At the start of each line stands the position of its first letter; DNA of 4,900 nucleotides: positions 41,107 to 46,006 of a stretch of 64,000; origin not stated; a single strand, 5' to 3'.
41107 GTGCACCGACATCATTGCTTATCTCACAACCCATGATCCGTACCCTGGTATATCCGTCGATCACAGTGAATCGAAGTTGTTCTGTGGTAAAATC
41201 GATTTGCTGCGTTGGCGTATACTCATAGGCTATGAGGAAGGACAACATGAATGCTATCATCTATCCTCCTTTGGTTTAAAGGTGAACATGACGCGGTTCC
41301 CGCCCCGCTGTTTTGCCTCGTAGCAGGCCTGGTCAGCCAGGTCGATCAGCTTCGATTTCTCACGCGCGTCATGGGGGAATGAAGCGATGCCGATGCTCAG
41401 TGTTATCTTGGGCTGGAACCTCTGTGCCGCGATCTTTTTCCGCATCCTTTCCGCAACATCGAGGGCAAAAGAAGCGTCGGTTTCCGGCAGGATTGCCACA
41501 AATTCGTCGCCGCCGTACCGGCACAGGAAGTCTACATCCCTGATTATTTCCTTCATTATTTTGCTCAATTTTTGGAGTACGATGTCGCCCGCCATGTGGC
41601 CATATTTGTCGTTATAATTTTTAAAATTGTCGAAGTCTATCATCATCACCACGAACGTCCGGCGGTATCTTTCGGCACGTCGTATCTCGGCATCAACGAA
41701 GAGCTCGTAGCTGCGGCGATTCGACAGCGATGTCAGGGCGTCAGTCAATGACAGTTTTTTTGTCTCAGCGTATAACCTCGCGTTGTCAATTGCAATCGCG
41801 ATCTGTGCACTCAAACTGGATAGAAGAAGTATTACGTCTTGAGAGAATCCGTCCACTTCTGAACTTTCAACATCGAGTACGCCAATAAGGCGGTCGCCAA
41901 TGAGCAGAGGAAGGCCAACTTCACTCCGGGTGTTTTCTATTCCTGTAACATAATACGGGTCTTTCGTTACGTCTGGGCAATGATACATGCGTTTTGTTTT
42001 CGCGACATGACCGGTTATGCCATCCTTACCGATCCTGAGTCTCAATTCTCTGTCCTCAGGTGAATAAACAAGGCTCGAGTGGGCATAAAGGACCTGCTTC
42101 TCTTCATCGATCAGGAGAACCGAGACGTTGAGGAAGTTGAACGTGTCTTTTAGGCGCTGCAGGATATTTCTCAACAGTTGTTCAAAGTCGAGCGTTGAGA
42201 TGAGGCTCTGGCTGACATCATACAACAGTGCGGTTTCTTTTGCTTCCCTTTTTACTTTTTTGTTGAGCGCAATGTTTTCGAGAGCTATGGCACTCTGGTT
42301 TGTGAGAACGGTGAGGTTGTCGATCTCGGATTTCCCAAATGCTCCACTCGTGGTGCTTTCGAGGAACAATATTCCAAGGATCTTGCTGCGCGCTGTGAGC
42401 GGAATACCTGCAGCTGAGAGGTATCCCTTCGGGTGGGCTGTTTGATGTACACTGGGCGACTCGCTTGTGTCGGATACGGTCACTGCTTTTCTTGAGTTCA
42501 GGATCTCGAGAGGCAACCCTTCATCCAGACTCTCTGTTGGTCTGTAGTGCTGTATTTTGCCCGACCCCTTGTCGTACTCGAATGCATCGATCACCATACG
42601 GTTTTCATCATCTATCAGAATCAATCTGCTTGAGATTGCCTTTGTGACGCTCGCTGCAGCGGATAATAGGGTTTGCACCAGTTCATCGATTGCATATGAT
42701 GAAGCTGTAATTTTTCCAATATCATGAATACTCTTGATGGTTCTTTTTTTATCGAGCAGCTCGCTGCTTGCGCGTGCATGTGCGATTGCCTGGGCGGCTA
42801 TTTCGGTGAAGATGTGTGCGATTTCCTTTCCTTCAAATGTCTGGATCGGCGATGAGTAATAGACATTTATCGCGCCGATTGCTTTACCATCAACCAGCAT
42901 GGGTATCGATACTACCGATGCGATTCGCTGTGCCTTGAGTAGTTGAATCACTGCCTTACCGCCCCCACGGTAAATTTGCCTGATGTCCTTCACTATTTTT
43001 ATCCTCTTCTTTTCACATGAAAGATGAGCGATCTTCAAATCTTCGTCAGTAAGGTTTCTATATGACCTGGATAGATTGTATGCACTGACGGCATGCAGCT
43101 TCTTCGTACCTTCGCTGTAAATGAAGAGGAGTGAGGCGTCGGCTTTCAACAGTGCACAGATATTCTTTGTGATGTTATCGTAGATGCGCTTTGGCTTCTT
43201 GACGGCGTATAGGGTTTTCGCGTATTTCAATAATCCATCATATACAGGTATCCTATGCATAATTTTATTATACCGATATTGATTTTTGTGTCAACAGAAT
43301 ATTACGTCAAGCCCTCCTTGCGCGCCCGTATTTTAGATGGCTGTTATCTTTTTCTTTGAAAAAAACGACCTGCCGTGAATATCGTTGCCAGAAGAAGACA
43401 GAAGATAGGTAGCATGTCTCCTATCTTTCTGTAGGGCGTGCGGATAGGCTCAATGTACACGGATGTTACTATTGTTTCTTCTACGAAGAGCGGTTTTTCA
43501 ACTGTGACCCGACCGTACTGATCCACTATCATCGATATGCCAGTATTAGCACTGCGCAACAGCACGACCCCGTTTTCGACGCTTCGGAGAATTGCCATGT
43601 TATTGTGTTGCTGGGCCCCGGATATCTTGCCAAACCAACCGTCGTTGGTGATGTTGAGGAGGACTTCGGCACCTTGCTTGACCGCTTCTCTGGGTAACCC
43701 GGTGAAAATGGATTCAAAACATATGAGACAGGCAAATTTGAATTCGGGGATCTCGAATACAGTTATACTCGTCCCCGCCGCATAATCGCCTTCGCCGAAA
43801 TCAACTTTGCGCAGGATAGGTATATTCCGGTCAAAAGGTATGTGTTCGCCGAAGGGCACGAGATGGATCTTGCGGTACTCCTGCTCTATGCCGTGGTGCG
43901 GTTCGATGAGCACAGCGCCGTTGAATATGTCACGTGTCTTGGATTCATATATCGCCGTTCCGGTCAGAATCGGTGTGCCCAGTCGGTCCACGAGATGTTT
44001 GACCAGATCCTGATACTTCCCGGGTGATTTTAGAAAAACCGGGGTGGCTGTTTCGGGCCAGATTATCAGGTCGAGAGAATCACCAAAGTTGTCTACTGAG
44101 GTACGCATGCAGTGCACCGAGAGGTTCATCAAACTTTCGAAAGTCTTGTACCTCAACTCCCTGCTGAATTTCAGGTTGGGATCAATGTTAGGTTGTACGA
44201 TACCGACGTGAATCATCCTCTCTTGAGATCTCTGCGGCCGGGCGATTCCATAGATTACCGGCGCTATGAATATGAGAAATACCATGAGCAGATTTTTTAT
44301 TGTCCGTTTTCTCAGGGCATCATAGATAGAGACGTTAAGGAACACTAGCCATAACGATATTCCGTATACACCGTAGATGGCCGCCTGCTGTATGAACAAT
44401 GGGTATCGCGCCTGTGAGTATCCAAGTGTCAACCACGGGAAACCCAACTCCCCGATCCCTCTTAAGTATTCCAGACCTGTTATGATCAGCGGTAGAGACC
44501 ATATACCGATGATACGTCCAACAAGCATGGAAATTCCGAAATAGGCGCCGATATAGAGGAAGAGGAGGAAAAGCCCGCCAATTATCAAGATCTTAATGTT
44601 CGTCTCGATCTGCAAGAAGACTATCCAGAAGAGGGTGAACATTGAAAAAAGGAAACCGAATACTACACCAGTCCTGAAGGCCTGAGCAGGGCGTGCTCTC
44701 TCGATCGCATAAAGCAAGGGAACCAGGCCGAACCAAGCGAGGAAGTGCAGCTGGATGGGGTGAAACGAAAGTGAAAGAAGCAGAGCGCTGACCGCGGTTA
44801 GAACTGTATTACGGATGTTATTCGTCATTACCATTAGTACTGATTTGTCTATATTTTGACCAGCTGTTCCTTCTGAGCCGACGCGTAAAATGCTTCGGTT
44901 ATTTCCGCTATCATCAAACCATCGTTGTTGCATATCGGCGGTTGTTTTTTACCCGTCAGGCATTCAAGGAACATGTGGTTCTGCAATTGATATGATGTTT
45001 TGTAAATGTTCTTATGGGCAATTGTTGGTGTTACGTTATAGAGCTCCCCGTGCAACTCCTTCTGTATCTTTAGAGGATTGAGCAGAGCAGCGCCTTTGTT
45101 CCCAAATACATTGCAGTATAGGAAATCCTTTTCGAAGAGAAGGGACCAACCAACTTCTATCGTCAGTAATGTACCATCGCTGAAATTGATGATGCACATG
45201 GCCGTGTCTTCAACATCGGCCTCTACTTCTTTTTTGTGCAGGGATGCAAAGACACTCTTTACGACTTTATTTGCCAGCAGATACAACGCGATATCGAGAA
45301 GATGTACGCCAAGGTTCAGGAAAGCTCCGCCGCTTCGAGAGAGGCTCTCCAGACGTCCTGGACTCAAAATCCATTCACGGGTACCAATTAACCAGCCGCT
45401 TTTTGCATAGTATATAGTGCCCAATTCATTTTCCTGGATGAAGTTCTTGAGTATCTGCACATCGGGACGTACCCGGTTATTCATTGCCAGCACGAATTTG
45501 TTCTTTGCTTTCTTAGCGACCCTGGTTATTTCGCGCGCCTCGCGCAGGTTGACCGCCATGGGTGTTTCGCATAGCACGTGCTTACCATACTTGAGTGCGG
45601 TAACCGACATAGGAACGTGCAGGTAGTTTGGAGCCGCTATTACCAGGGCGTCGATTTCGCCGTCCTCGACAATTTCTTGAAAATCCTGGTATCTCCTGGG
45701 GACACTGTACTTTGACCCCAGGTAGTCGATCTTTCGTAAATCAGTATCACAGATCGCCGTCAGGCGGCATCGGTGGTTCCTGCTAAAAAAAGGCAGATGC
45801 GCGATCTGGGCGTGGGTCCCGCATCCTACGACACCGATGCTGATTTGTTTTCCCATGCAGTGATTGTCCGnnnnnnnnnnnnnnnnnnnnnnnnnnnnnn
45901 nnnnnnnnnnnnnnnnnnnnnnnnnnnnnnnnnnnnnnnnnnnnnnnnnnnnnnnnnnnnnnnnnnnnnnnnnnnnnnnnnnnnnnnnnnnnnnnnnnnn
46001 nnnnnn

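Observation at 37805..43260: PorU-sized C25 peptidase with CTD translationally coupled to a GAF-GAF-GGDEF diguanylate cyclase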

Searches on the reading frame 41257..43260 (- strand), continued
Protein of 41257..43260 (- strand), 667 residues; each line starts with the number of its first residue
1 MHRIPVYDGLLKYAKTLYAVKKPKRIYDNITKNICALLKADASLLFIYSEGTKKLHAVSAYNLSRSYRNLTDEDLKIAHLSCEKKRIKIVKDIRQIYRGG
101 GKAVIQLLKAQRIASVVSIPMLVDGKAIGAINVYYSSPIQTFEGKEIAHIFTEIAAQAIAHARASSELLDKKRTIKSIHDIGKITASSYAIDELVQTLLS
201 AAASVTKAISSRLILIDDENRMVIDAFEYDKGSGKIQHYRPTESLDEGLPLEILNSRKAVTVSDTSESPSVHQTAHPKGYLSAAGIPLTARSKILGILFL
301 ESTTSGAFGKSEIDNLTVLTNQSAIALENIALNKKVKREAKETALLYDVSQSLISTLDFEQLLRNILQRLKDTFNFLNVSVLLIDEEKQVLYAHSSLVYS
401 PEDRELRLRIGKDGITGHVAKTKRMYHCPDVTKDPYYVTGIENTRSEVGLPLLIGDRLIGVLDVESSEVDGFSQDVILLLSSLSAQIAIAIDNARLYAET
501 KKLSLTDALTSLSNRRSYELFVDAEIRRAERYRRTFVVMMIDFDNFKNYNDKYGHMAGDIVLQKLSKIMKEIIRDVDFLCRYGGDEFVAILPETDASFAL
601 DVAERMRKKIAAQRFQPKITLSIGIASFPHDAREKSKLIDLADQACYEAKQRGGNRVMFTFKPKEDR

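Call 87: find_encoding_contigs(protein=P0145, flank=4500, max_places=1)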
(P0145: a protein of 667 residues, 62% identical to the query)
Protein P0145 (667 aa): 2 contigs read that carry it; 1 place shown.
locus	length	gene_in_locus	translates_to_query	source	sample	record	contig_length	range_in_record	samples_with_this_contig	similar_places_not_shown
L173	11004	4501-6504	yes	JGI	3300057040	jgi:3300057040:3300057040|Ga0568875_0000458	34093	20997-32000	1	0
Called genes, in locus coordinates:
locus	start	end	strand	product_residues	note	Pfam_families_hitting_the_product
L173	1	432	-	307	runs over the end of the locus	PF01063:Aminotran_4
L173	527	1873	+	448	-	PF03951:Gln-synt_N, PF00120:Gln-synt_C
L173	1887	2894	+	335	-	PF01408:GFO_IDH_MocA, PF02894:GFO_IDH_MocA_C, PF22725:GFO_IDH_MocA_C3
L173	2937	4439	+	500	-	PF20154:LNT_N, PF00795:CN_hydrolase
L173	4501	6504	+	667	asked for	PF13185:GAF_2, PF01590:GAF, PF13185:GAF_2, PF01590:GAF, PF13492:GAF_3, PF01590:GAF, PF13185:GAF_2, PF13492:GAF_3, +2 more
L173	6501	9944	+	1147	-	PF08126:Propeptide_C25, PF01364:Peptidase_C25, PF13860:FlgD_ig (weak)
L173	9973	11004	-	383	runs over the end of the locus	PF00266:Aminotran_5, PF01053:Cys_Met_Meta_PP (faint)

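Call 88: find_encoding_contigs(protein=P0162, flank=4500, max_places=1)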
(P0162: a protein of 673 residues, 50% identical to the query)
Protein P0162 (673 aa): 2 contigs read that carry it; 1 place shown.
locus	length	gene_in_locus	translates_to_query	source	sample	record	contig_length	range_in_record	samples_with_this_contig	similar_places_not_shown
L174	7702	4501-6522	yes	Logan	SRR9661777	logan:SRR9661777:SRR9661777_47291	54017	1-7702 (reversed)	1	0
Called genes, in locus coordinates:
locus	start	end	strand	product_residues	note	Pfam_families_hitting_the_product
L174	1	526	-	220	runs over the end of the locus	PF01128:IspD, PF12804:NTP_transf_3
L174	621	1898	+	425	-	PF03951:Gln-synt_N, PF00120:Gln-synt_C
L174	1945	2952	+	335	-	PF01408:GFO_IDH_MocA, PF02894:GFO_IDH_MocA_C, PF22725:GFO_IDH_MocA_C3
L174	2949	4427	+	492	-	PF20154:LNT_N, PF00795:CN_hydrolase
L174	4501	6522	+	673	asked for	PF01590:GAF (weak), PF13185:GAF_2, PF01590:GAF, PF13185:GAF_2, PF01590:GAF, PF13185:GAF_2, PF13492:GAF_3, PF00990:GGDEF, +3 more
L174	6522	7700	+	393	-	?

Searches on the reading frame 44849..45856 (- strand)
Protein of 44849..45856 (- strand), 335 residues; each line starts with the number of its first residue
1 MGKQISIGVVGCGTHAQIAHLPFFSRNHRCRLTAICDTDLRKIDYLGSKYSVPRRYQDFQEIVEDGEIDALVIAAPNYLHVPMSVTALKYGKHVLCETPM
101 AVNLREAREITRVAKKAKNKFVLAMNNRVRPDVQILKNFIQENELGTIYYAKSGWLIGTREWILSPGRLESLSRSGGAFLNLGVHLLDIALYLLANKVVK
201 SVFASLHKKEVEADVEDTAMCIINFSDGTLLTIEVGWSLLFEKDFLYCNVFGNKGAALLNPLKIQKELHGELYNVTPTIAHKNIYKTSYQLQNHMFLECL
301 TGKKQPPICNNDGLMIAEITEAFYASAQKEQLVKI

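Call 6: search_protein_families(library=pfam, proteins=[window:44849-45856:-], max_evalue=0.01)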
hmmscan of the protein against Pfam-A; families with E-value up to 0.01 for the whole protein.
window:44849-45856:- (335 aa): 3 families
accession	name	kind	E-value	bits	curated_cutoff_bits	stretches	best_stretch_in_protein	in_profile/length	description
PF01408.29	GFO_IDH_MocA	-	7e-25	88.5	24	1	5-122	1-117/120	Oxidoreductase family, NAD-binding Rossmann fold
PF22725.1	GFO_IDH_MocA_C3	-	3.6e-19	69.4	27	1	134-256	2-122/124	GFO/IDH/MocA C-terminal domain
PF02894.22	GFO_IDH_MocA_C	-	1.4e-18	67.9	22.9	1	138-335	2-218/218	Oxidoreductase family, C-terminal alpha/beta domain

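Call 7: search_protein_families(library=ncbifam, proteins=[window:44849-45856:-], max_evalue=0.01)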
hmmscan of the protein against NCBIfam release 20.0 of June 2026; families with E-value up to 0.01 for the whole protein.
window:44849-45856:- (335 aa): 10 families
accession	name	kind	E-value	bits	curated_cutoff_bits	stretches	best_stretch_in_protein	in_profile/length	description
TIGR04380.1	myo_inos_iolG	equivalog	2.9e-43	148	355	1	5-334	2-330/330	inositol 2-dehydrogenase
NF040723.1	UDP-GlcNAcDh_Arch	equivalog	5.6e-34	118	450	1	6-319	2-293/302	UDP-N-acetylglucosamine 3-dehydrogenase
NF052479.1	LevoglcsnDh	equivalog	9.7e-31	106.8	650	1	4-196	3-204/386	levoglucosan dehydrogenase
NF008607.0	PRK11579.1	subfamily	5.4e-25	88.1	330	1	1-208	1-201/346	oxidoreductase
NF041392.1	XylDh_Gfo6_Halo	equivalog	2.2e-23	82.6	350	1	4-335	16-350/350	D-xylose 1-dehydrogenase Gfo6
NF058561.1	BT_2158_fam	equivalog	1.8e-16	59.8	750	1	29-149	56-178/487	glycoside 3-dehydrogenase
NF052679.1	InsChiInosDhIolG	equivalog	2.6e-13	49.7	540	1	5-322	3-314/343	bifunctional inositol 2-dehydrogenase/D-chiro-inositol 1-dehydrogenase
NF007574.0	PRK10206.1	equivalog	3.5e-11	42.8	352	1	6-256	4-244/345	oxidoreductase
NF058563.1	BT_2159_fam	equivalog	3.5e-11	42.7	650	1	5-193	1-182/350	disaccharide 3-dehydrogenase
NF009830.0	PRK13304.1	equivalog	0.00014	21.4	267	1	5-102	2-96/265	aspartate dehydrogenase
